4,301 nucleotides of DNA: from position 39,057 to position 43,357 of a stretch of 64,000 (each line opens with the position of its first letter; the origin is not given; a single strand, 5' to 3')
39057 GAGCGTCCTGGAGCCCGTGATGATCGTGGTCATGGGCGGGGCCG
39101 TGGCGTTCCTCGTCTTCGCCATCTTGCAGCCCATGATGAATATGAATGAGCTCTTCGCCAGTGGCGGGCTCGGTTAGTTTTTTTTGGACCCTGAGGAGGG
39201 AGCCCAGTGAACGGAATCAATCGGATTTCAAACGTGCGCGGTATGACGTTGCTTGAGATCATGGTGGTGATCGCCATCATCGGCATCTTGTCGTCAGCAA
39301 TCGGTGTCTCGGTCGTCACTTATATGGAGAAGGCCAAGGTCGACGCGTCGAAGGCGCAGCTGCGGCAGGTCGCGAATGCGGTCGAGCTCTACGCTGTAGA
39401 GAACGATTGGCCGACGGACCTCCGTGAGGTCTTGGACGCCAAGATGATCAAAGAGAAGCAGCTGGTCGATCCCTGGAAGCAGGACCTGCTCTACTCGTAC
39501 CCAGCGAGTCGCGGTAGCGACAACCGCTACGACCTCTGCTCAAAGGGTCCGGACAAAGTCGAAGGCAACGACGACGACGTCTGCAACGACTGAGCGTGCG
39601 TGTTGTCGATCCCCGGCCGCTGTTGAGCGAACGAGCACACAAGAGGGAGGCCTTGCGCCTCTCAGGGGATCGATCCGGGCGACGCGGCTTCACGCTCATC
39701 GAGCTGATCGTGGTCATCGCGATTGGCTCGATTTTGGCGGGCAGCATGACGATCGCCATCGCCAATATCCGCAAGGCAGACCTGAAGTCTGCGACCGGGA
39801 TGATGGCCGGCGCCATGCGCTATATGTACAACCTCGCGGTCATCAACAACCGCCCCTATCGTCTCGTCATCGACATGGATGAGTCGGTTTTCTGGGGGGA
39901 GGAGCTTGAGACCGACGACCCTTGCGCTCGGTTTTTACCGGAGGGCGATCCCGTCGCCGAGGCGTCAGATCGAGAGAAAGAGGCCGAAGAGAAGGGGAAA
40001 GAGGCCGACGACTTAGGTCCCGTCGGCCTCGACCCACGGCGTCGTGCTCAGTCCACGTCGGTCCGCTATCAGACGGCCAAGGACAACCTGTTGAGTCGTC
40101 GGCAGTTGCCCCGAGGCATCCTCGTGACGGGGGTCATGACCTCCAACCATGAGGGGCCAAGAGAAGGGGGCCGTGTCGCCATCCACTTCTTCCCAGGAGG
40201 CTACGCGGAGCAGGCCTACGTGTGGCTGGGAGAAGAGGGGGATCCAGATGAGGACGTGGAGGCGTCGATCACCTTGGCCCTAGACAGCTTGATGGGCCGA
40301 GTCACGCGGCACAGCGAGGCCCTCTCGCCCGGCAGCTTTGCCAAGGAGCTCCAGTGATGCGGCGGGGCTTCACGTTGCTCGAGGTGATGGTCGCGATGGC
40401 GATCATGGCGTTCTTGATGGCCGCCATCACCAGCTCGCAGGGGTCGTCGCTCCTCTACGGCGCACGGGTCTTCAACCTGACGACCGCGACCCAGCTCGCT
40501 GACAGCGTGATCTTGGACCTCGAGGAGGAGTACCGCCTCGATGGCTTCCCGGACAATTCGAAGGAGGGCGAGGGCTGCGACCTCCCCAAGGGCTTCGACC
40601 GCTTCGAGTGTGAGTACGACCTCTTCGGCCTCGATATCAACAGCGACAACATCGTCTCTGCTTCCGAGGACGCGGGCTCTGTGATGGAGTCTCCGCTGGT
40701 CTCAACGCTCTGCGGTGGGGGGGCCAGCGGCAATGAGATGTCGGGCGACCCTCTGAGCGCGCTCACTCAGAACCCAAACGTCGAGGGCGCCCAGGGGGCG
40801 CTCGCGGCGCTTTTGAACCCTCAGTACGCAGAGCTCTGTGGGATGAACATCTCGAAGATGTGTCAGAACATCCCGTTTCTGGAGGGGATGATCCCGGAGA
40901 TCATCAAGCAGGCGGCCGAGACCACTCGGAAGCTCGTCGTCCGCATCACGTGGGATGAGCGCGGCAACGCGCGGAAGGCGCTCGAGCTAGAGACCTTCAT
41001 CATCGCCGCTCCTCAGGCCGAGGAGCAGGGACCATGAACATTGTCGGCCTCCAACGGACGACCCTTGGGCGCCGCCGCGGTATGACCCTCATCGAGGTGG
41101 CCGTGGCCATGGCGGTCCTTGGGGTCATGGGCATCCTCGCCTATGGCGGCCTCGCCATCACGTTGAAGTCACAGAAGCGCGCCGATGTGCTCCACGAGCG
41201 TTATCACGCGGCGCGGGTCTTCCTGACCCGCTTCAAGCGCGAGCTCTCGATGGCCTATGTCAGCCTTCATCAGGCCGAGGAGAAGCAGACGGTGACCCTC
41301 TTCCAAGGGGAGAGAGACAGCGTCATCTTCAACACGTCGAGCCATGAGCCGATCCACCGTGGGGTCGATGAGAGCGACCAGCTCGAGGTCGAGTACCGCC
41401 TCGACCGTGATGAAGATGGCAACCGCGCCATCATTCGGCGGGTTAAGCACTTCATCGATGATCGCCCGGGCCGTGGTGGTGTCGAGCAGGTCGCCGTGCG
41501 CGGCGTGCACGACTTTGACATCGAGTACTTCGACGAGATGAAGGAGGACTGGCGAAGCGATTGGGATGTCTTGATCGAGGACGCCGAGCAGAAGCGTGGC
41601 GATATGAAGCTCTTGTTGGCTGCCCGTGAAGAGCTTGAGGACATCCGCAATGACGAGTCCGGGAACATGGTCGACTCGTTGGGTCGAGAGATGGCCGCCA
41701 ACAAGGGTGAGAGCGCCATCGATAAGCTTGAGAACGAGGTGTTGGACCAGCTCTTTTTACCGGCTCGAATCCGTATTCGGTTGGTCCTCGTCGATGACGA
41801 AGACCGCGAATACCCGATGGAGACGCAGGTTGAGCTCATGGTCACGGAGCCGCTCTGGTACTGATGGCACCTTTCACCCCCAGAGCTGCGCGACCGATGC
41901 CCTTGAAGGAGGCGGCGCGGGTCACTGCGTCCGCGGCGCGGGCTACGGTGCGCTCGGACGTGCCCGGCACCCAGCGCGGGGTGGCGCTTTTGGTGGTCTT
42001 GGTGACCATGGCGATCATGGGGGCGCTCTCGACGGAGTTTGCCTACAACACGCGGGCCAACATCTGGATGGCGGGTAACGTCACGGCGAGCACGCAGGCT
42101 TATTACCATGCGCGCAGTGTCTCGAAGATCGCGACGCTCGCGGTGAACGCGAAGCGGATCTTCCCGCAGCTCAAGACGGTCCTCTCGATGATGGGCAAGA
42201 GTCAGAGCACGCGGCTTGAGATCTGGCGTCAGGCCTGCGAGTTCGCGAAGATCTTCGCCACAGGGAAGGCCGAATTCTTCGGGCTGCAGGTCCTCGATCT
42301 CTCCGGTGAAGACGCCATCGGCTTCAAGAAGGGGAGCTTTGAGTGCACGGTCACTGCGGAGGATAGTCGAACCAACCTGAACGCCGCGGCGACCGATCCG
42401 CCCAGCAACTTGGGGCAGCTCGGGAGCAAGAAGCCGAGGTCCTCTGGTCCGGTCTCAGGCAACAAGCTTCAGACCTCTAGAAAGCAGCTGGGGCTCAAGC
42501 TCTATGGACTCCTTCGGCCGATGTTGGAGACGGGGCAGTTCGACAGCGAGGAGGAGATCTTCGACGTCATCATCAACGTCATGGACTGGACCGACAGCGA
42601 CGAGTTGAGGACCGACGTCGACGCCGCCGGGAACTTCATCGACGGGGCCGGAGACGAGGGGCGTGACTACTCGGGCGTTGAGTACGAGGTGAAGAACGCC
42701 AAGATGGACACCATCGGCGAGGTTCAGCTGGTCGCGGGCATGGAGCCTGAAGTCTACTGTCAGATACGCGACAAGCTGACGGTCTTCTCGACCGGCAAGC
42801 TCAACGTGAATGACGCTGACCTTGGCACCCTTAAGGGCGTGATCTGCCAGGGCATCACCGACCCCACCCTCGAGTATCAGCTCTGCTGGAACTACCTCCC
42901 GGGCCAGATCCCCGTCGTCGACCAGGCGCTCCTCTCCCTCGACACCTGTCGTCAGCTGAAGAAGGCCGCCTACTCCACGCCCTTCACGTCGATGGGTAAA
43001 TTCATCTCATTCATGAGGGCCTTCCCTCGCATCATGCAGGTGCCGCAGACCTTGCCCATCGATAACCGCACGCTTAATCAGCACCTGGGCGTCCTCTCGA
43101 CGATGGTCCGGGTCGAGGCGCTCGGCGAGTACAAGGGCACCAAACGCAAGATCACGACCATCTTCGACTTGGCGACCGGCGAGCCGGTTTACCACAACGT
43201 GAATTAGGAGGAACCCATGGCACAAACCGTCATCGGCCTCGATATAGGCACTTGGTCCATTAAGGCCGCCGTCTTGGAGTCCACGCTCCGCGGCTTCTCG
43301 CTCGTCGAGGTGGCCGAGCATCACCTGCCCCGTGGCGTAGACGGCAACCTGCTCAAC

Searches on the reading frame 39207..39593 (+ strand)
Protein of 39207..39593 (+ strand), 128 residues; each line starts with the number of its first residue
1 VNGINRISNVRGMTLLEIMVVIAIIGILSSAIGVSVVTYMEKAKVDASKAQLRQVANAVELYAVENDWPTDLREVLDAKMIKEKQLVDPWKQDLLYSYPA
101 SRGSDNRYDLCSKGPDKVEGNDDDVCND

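Call 24: search_protein_families(library=pfam, proteins=[window:39207-39593:+], max_evalue=0.001)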
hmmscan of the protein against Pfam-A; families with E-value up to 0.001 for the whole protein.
window:39207-39593:+ (128 aa): 2 families
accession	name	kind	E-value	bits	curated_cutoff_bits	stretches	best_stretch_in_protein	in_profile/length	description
PF08334.16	T2SSG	-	5e-11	43.1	21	1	36-126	2-106/108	Type II secretion system (T2SS), protein G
PF07963.17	N_methyl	-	5.3e-07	29.4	21.2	1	8-32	2-26/27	Prokaryotic N-terminal methylation motif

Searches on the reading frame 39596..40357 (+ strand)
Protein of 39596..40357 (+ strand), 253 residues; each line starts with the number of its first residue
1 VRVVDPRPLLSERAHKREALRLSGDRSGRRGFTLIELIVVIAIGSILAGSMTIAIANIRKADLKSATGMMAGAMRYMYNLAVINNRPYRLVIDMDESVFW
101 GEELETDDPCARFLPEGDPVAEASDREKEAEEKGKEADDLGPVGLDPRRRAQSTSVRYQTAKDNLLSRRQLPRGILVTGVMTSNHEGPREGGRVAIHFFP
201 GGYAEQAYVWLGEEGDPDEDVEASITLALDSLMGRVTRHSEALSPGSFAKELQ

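Call 35: search_protein_families(library=pfam, proteins=[window:39596-40357:+], max_evalue=0.001)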
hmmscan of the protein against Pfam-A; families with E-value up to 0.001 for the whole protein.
window:39596-40357:+ (253 aa): 1 family
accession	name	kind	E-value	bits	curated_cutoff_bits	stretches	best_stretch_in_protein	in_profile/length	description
PF07963.17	N_methyl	-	4.3e-09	36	21.2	1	27-51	2-26/27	Prokaryotic N-terminal methylation motif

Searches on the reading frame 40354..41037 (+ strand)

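Call 35: search_protein_families(library=pfam, proteins=[window:40354-41037:+], max_evalue=0.001)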
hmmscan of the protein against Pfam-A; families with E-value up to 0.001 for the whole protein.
window:40354-41037:+ (227 aa): 1 family
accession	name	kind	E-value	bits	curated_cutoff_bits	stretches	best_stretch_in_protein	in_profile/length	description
PF07963.17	N_methyl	-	9.8e-09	34.9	21.2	1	2-25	3-26/27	Prokaryotic N-terminal methylation motif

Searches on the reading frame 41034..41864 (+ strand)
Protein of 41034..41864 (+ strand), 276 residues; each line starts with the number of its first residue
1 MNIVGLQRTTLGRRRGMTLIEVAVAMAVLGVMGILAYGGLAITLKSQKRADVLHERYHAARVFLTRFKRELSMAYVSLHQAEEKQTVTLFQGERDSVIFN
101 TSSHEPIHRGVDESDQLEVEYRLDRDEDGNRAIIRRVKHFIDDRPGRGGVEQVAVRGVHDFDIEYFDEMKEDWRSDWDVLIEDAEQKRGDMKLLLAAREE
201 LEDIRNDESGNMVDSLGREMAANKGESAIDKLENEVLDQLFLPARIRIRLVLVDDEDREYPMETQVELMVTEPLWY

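Call 35: search_protein_families(library=pfam, proteins=[window:41034-41864:+], max_evalue=0.001)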
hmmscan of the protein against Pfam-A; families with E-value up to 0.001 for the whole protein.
window:41034-41864:+ (276 aa): 2 families
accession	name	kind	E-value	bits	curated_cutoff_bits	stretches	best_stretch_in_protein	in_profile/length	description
PF07963.17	N_methyl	-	4.2e-06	26.5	21.2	1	13-37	3-27/27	Prokaryotic N-terminal methylation motif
PF11612.13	T2SSJ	-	0.00011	22.9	28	1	86-178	20-112/140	Type II secretion system (T2SS), protein J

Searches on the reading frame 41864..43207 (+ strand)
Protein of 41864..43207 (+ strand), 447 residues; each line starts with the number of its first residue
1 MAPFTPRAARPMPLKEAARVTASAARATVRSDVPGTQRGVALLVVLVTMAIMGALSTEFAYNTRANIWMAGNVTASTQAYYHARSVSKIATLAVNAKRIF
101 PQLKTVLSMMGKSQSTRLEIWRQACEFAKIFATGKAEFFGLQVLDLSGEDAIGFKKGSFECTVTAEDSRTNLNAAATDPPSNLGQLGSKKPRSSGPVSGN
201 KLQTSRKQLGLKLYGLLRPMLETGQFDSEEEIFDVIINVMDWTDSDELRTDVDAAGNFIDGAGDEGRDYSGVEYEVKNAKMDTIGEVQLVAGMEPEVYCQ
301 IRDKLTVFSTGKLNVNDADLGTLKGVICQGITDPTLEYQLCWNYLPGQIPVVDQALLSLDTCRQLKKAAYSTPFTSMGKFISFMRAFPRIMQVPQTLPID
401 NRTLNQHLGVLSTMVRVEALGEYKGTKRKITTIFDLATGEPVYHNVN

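Call 35: search_protein_families(library=pfam, proteins=[window:41864-43207:+], max_evalue=0.001)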
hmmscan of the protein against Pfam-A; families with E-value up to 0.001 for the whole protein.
window:41864-43207:+ (447 aa): 1 family
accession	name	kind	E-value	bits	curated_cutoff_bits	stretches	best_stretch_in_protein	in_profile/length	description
PF21687.3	T2SSK_1st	-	0.00072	20.7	26.2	0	252-308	48-105/107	Type II secretion system (T2SS), protein K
